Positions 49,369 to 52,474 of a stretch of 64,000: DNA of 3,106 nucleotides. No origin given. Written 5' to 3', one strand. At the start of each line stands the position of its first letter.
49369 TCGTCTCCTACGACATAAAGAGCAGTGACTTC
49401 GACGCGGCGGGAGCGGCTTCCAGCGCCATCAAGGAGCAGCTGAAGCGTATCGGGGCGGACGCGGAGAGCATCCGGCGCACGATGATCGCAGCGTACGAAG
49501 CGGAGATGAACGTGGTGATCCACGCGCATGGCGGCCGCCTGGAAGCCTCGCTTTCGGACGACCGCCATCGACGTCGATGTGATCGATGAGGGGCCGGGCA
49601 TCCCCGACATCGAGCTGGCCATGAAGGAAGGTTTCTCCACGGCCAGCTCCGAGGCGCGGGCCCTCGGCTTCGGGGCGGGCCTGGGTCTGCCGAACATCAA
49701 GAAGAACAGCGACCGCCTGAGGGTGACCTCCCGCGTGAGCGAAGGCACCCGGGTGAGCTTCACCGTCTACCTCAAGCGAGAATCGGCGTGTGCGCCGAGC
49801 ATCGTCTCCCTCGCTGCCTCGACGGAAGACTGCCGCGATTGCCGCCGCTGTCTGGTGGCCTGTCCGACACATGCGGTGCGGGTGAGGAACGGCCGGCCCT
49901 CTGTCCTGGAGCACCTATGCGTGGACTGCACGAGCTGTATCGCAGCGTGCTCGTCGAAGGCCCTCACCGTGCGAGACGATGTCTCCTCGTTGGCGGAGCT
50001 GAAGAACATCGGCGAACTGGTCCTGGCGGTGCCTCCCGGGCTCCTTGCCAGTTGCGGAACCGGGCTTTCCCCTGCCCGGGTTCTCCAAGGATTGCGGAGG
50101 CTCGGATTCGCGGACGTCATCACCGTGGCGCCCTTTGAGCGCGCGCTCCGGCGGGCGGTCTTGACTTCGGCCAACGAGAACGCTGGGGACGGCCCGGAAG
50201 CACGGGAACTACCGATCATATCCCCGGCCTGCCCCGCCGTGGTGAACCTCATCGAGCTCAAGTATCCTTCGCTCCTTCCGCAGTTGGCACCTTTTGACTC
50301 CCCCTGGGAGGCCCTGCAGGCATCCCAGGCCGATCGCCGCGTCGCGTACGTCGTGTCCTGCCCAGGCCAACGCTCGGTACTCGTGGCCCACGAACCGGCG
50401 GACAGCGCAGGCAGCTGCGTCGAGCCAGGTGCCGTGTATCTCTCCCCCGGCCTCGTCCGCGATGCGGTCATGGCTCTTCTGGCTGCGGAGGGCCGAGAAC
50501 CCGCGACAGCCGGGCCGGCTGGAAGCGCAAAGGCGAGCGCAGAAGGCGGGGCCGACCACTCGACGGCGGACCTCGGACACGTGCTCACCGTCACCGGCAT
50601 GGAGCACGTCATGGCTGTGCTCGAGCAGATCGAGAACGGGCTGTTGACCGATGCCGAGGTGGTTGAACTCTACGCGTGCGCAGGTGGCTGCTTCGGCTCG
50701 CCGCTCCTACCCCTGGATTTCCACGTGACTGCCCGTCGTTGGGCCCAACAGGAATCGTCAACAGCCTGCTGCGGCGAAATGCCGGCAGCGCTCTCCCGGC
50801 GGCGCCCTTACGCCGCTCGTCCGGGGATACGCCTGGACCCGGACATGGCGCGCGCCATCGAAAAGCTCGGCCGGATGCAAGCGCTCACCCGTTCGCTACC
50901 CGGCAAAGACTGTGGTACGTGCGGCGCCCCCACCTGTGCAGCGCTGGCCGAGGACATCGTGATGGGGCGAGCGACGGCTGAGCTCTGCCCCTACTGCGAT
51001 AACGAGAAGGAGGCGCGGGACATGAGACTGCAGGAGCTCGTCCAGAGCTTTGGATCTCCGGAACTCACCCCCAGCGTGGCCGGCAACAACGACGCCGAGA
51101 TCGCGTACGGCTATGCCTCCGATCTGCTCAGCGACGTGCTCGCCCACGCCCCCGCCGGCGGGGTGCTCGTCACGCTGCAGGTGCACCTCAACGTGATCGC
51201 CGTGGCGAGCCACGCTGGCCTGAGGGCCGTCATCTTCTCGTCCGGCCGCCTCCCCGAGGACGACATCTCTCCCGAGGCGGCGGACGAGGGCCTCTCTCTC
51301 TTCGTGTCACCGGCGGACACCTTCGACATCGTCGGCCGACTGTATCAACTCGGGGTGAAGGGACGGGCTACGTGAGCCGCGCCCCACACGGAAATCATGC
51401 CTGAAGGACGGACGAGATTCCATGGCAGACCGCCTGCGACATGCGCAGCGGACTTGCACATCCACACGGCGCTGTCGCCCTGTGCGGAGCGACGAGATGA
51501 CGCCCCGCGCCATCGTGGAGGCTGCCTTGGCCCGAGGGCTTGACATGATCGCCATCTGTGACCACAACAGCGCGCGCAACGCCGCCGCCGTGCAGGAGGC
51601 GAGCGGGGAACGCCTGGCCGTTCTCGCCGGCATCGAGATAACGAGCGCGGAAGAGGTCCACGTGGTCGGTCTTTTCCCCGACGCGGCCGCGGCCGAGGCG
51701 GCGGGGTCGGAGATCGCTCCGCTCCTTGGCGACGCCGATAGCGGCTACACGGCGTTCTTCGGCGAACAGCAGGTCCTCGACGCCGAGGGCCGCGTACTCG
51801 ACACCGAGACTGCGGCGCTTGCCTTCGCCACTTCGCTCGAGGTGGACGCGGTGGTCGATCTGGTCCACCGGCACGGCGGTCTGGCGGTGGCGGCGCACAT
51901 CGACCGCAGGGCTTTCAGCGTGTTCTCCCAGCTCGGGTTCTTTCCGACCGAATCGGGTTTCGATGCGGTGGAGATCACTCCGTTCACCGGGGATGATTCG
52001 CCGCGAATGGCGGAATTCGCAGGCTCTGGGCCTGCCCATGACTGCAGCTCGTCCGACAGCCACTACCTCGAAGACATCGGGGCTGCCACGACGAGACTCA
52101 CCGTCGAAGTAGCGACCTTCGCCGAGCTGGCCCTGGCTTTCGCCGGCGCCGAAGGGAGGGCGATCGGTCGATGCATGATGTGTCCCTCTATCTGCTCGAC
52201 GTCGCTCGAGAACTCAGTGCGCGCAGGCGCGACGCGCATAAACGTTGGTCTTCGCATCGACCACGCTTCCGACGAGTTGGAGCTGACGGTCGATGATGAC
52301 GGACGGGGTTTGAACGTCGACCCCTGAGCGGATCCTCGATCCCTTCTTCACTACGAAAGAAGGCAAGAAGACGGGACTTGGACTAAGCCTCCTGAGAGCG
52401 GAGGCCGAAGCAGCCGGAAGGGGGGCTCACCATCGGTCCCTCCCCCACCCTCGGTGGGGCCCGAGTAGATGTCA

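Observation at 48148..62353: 14-kb one-strand locus wiring Rex, two HydS-like Fe-S sensors, PHP/GHKL proteins and a phosphorelay around a multimeric [FeFe]-hydrogenase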

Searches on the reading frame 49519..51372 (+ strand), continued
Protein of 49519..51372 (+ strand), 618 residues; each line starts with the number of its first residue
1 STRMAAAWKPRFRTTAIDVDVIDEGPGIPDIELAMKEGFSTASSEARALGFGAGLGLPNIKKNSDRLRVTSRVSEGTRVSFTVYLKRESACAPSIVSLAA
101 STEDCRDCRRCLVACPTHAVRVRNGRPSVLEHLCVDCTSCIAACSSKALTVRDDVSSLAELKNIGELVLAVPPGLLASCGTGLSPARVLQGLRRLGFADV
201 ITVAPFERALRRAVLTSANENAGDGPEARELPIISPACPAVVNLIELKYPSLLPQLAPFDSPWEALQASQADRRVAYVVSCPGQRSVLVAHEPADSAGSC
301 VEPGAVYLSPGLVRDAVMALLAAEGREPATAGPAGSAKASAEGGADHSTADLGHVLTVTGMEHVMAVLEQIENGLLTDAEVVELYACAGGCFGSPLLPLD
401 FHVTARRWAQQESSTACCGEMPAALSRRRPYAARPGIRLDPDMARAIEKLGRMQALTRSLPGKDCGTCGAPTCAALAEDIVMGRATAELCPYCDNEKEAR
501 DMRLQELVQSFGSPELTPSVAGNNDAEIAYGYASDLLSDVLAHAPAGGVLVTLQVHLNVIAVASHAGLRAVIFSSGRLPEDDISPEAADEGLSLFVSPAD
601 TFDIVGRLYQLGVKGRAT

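Call 10: find_encoding_contigs(protein=P0002, flank=10000, max_places=3)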
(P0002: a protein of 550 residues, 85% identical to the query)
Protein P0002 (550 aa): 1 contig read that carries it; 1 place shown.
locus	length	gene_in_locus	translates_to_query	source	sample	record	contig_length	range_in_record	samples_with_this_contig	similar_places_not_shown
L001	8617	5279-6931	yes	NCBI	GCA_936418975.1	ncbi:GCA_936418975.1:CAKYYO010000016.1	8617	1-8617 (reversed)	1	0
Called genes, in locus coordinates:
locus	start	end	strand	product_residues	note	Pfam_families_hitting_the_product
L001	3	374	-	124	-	?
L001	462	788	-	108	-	PF08713:DNA_alkylation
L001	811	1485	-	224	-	PF00005:ABC_tran, PF13191:AAA_16 (weak), PF13304:AAA_21 (faint)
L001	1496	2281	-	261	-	PF00528:BPD_transp_1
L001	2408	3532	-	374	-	PF12916:DUF3834 (faint), PF16868:NMT1_3 (weak), PF09084:NMT1, PF13379:NMT1_2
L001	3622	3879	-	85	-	-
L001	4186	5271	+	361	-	PF06971:Put_DNA-bind_N, PF02629:CoA_binding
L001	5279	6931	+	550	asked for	PF13581:HATPase_c_2, PF02518:HATPase_c, PF13237:Fer4_10 (weak), PF13187:Fer4_9 (weak), PF02906:Fe_hyd_lg_C, PF04060:FeS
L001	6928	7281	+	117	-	-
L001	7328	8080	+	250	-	PF02811:PHP (weak), PF13263:PHP_C (weak)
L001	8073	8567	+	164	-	PF02518:HATPase_c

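Call 39: search_solved_structures(query=P0002, max_evalue=0.00001, show_alignments=2)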
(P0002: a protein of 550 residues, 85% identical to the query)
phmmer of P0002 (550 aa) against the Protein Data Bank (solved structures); distinct sequences matched with E-value up to 0.00001: 9.
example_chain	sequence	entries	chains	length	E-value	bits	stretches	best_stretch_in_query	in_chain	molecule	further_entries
7qv7_D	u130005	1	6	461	1.8e-13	53.3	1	154-260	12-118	Hydrogen dependent carbon dioxide reductase subunit HydA2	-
7q4v_A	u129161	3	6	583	7.4e-07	31.5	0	180-313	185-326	Iron hydrogenase HydA1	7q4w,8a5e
8a6t_A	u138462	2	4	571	9.4e-07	31.1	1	180-316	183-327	Electron bifurcating hydrogenase subunit HydA1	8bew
9r51_C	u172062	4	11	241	1.3e-06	30.6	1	134-197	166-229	F420-reducing [NiFe]-hydrogenase from Methanothermococcus thermolithotrophicus subunit gam | F420-reducing [NiFe]-hydrogenase from Methanothermococcus thermolit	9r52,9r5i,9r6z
9rkm_A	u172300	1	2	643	1.6e-06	30.4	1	153-315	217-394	[FeFe]-hydrogenase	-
30jk_A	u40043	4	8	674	1.7e-06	30.2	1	153-315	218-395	[FeFe]-hydrogenase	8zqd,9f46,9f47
4djd_C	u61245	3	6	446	2.3e-06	29.8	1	505-548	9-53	Corrinoid/iron-sulfur protein large subunit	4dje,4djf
7p5h_A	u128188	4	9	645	5.4e-06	28.6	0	181-317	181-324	Fe-hydrogenase, subunit alpha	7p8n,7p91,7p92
6qgr_G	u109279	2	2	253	9.4e-06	27.8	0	138-199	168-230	Coenzyme F420 hydrogenase subunit gamma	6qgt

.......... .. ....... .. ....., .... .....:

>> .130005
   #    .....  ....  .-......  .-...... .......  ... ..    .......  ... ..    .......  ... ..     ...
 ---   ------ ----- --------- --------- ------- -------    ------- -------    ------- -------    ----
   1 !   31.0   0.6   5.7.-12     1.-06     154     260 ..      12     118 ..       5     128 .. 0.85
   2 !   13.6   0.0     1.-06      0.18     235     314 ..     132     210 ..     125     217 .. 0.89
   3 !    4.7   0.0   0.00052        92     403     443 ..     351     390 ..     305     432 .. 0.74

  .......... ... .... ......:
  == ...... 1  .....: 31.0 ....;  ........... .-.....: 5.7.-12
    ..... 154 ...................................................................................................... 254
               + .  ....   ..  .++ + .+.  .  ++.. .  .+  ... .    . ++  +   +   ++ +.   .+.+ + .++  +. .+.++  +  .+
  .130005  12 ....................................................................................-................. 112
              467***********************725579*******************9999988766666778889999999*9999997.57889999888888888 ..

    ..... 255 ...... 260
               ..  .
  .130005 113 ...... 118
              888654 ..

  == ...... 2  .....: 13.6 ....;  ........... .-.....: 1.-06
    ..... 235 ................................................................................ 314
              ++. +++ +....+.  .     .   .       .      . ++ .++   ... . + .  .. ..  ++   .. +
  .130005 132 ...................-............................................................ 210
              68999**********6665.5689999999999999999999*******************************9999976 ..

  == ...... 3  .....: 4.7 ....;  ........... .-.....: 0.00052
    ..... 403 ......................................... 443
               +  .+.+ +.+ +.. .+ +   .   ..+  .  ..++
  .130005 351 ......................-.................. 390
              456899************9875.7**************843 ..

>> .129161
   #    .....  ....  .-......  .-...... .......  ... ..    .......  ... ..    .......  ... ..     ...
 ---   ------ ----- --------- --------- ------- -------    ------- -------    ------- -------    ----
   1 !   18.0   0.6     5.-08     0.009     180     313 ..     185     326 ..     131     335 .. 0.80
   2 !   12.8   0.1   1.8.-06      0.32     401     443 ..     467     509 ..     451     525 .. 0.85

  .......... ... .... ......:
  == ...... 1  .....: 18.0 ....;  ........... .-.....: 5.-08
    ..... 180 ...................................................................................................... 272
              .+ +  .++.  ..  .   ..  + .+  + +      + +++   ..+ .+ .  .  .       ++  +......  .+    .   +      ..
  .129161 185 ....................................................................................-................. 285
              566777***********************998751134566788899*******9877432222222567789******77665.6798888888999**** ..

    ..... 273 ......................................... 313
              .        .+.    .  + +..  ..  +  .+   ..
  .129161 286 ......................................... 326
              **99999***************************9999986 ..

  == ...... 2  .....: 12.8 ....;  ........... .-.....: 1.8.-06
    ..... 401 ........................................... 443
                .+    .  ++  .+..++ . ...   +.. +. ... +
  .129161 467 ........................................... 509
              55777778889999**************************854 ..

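Call 70: find_encoding_contigs(protein=P0119, flank=10000, max_places=1)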
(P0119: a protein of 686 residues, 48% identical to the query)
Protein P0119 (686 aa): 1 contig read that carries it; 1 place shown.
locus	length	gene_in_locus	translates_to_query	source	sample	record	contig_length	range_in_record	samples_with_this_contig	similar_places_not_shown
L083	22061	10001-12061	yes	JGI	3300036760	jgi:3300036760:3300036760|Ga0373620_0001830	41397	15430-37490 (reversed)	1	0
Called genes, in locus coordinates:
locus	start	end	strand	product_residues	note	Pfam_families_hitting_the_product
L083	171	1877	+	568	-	PF00515:TPR_1, PF23914:TPR_CcmH_CycH, PF13414:TPR_11, PF13432:TPR_16, PF13424:TPR_12, PF13414:TPR_11, PF14559:TPR_19, PF13432:TPR_16, +24 more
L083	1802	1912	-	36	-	-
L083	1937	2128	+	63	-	PF10418:DHODB_Fe-S_bind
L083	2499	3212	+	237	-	-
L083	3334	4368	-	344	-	-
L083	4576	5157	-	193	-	-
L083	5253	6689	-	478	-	PF13372:Alginate_exp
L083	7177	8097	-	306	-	-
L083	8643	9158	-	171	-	PF00578:AhpC-TSA, PF08534:Redoxin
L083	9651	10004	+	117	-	-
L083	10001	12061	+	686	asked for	PF13581:HATPase_c_2, PF02518:HATPase_c, PF00037:Fer4 (faint), PF13237:Fer4_10, PF12838:Fer4_7 (weak), PF13187:Fer4_9 (weak), PF02906:Fe_hyd_lg_C, PF04060:FeS, +1 more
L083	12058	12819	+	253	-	PF02811:PHP, PF13263:PHP_C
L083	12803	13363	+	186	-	PF02518:HATPase_c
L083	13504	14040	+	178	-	PF01257:2Fe-2S_thioredx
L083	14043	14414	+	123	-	PF01257:2Fe-2S_thioredx (weak)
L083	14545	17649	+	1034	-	PF01257:2Fe-2S_thioredx (weak), PF01512:Complex1_51K, PF10589:NADH_4Fe-4S, PF14691:Fer4_20, PF01266:DAO (weak), PF07992:Pyr_redox_2, PF13450:NAD_binding_8, PF13738:Pyr_redox_3 (weak), +6 more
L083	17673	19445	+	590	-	PF13510:Fer2_4, PF10588:NADH-G_4Fe-4S_3, PF00037:Fer4 (faint), PF12838:Fer4_7 (weak), PF22117:Fer4_Nqo3 (faint), PF02906:Fe_hyd_lg_C, PF02256:Fe_hyd_SSU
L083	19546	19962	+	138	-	PF00072:Response_reg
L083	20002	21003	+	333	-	PF08240:ADH_N, PF01262:AlaDh_PNT_C (weak), PF02826:2-Hacid_dh_C (weak), PF00107:ADH_zinc_N, PF13602:ADH_zinc_N_2 (weak)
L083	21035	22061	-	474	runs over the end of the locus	PF07690:MFS_1, PF00854:PTR2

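Call 84: search_protein_families(library=ncbifam, proteins=[P0002], max_evalue=0.00001)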
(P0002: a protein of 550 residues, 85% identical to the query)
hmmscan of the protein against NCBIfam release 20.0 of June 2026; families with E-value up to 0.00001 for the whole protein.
P0002 (550 aa): 19 families
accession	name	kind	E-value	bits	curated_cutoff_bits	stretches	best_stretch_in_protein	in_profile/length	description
TIGR04105.1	FeFe_hydrog_B1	subfamily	1.5e-17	63.5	450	1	212-444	217-456/462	monomeric [FeFe] hydrogenase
TIGR02512.1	FeFe_hydrog_A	subfamily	9.2e-13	47.8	405.95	1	153-316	5-190/375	[FeFe] hydrogenase, group A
TIGR01925.2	spIIAB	equivalog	4.8e-12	45.9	135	1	31-135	29-134/137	anti-sigma F factor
NF040763.1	FeFe_hydrog_A6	exception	1.8e-10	39.9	765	0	182-316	186-328/571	NADH-dependent [FeFe] hydrogenase, group A6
NF038196.1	ferrodoxin_EFR1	subfamily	1.5e-09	38.2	75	1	153-205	182-233/242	EFR1 family ferrodoxin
NF005505.0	PRK07118.1-4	equivalog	3.5e-09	36.5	378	0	502-541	41-80/265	Fe-S cluster domain-containing protein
NF005506.0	PRK07118.1-5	equivalog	6.1e-09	35.7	388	0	505-544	43-82/279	Fe-S cluster domain-containing protein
NF041836.1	rnfB_Methano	equivalog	3e-08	33.5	445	0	151-203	212-264/265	Rnf electron transport complex subunit RnfB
TIGR04041.1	activase_YjjW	hypoth_equivalog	1.1e-07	31.6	250.2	1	154-209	40-95/276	YjjW family glycine radical enzyme activase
TIGR03294.1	FrhG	equivalog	1.3e-07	31.6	245.5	1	141-199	160-218/228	coenzyme F420 hydrogenase subunit gamma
NF040864.1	HgcB_ferredoxin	equivalog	1.3e-07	31.4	99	1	146-207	5-67/93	mercury methylation ferredoxin HgcB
TIGR01944.1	rnfB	subfamily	3.6e-07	29.9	68.7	0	154-207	112-166/190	RnfABCDGE type electron transport complex subunit B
NF040770.1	hetero_SS_HdrA2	exception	4.2e-07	28.5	1100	1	137-205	560-627/777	CoB-CoM heterodisulfide reductase HdrA2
NF005503.0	PRK07118.1-2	equivalog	2.3e-06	27.1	252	0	157-203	140-186/292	RnfABCDGE type electron transport complex subunit B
TIGR02700.1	flavo_MJ0208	hypoth_equivalog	3e-06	26.7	251.35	1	148-202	141-195/234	dihydromethanopterin reductase (acceptor)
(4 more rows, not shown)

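Call 85: predict_structure(alignment_id=A5)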
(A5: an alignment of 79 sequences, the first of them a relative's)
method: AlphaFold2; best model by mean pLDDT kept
length: 550 residues; sequences in the alignment: 79
mean_pLDDT: 85.8   pTM: 0.69
mean pLDDT of the five models: 85.8, 85.3, 84.1, 84.1, 83.8
residues with pLDDT >= 90: 307; 70-90: 168; 50-70: 58; < 50: 17
segments of 3 or more residues with pLDDT < 50: 140-143, 392-398, 546-550
pLDDT, mean of each block of 10 residues (from residue 1): 87 88 86 83 92 86 91 91 86 77 71 89 91 82 64 91 93 87 92 94 88 94 98 96 98 97 94 79 97 94 96 97 95 95 73 82 97 81 56 48 91 96 93 97 97 96 90 95 63 74 77 57 82 82 53
secondary structure, 60 per line:
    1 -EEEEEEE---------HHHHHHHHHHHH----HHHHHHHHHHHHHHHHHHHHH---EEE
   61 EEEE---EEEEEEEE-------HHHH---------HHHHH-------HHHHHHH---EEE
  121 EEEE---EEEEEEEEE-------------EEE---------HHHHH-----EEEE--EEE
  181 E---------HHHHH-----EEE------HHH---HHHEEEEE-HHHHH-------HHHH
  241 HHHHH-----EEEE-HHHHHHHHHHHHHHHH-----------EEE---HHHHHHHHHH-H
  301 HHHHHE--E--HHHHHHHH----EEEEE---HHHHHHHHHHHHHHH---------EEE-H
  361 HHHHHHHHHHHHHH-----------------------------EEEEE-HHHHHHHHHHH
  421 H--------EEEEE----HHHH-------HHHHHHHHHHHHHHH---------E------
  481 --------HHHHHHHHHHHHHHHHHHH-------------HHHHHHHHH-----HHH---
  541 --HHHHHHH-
elements in order: E2-8 H18-29 H34-54 E58-64 E68-75 H83-86 H96-100 H108-114 E118-124 E128-136 E150-152 H162-166 E172-175 E178-181 H191-195 E201-203 E219-223 H225-229 H237-245 E251-254 H256-271 E283-285 H289-298 H300-305 H312-319 E324-328 H332-346 E356-358 H360-374 E404-408 H410-421 E430-434 H439-442 H450-464 H489-507 H521-529 H543-549

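Call 88: fold_search(model_id=the predicted structure, library=pdb)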
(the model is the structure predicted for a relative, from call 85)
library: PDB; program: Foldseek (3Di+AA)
matches with E <= 10: 656; with E <= 0.001: 142
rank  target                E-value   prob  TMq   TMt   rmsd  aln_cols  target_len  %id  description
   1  8zqd_A                3.2e-11  1.00  0.42  0.37   8.7       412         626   17  Anaerobically isolated active [FeFe]-hydrogenase CbA5H (released 2025-01-01)
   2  9f46_B                3.4e-10  1.00  0.41  0.37   9.8       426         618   17  crystal structure of apo-[FeFe]-hydrogenase CbA5H from Clostridium beijerinckii (released 2024-12-18)
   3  9gnk                  4.1e-10  1.00  0.42  0.46  13.4       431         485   16  Desulfovibrio desulfuricans [FeFe]-hydrogenase variant with both subunits linked by a 13 amino acid linker peptide deriv (released 2025-09-24)
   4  7p5h_A                5.0e-10  1.00  0.37  0.37  10.2       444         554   17  TmHydABC- D2 map (released 2022-09-14)
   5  9f46_A                5.3e-10  1.00  0.40  0.36  11.2       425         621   18  crystal structure of apo-[FeFe]-hydrogenase CbA5H from Clostridium beijerinckii (released 2024-12-18)
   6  8ru6                  5.6e-10  1.00  0.42  0.47  13.4       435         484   16  Desulfovibrio desulfuricans [FeFe]-hydrogenase variant with both subunits linked by a 4 amino acid linker peptide derive (released 2025-02-12)
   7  9gbu_A                8.2e-10  1.00  0.41  0.47  13.5       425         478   17  Desulfovibrio desulfuricans [FeFe]-hydrogenase variant with both subunits linked by a 13 amino acid linker peptide der (released 2025-08-13)
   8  8ryh                  1.5e-09  1.00  0.44  0.50   7.8       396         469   16  Desulfovibrio desulfuricans [FeFe]-hydrogenase variant with both subunits linked by a linker peptide derived from a grou (released 2025-02-19)
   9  9gbu_B                1.7e-09  1.00  0.42  0.47  18.9       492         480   15  Desulfovibrio desulfuricans [FeFe]-hydrogenase variant with both subunits linked by a 13 amino acid linker peptide der (released 2025-08-13)
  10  1til_E                1.8e-09  1.00  0.23  0.86   1.9       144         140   22  Crystal Structures of the ADP and ATP bound forms of the Bacillus Anti-sigma factor SpoIIAB in complex with the Anti-a (released 2004-06-15)
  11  8a6t_A                1.8e-09  1.00  0.41  0.39  13.8       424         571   16  Cryo-EM structure of the electron bifurcating Fe-Fe hydrogenase HydABC complex from Thermoanaerobacter kivui in the re (released 2023-02-15)
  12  7p8n_a                2.0e-09  1.00  0.38  0.33   9.3       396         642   17  TmHydABC- T. maritima hydrogenase with bridge closed (released 2022-09-14)
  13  6gm8_A                2.3e-09  1.00  0.42  0.40   8.1       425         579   17  [FeFe]-hydrogenase CpI from Clostridium pasteurianum, variant E282Q (released 2018-11-07)
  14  1hfe_L                2.5e-09  1.00  0.39  0.52   8.0       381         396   16  1.6 A RESOLUTION STRUCTURE OF THE FE-ONLY HYDROGENASE FROM DESULFOVIBRIO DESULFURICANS (released 1999-04-20)
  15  9rj9_B                3.3e-09  1.00  0.42  0.40   8.0       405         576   17  [FeFe]-hydrogenase CpI from Clostridium pasteurianum, variant N160L (released 2026-03-04)
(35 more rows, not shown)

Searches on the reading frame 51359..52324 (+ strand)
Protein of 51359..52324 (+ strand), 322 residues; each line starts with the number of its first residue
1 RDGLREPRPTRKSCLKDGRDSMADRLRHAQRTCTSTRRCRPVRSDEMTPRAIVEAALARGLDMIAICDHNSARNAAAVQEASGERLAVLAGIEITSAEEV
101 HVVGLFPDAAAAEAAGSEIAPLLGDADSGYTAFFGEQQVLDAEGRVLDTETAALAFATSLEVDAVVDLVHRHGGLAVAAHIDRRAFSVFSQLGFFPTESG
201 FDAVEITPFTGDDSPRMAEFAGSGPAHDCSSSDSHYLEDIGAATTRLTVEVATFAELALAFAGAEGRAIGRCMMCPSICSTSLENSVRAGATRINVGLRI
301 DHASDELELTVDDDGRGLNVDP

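Call 5: search_protein_families(library=pfam, proteins=[window:51359-52324:+], max_evalue=0.01)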
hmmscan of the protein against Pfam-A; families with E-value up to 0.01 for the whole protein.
window:51359-52324:+ (322 aa): 3 families
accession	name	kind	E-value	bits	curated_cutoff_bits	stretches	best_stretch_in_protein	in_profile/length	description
PF02811.25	PHP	-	0.00014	22.7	26.4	1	47-171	15-94/164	PHP domain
PF13263.12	PHP_C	-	0.0011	18.8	21.3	1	230-258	20-48/56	PHP-associated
PF02518.31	HATPase_c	-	0.0041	18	26.4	1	279-321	10-52/111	Histidine kinase-, DNA gyrase B-, and HSP90-like ATPase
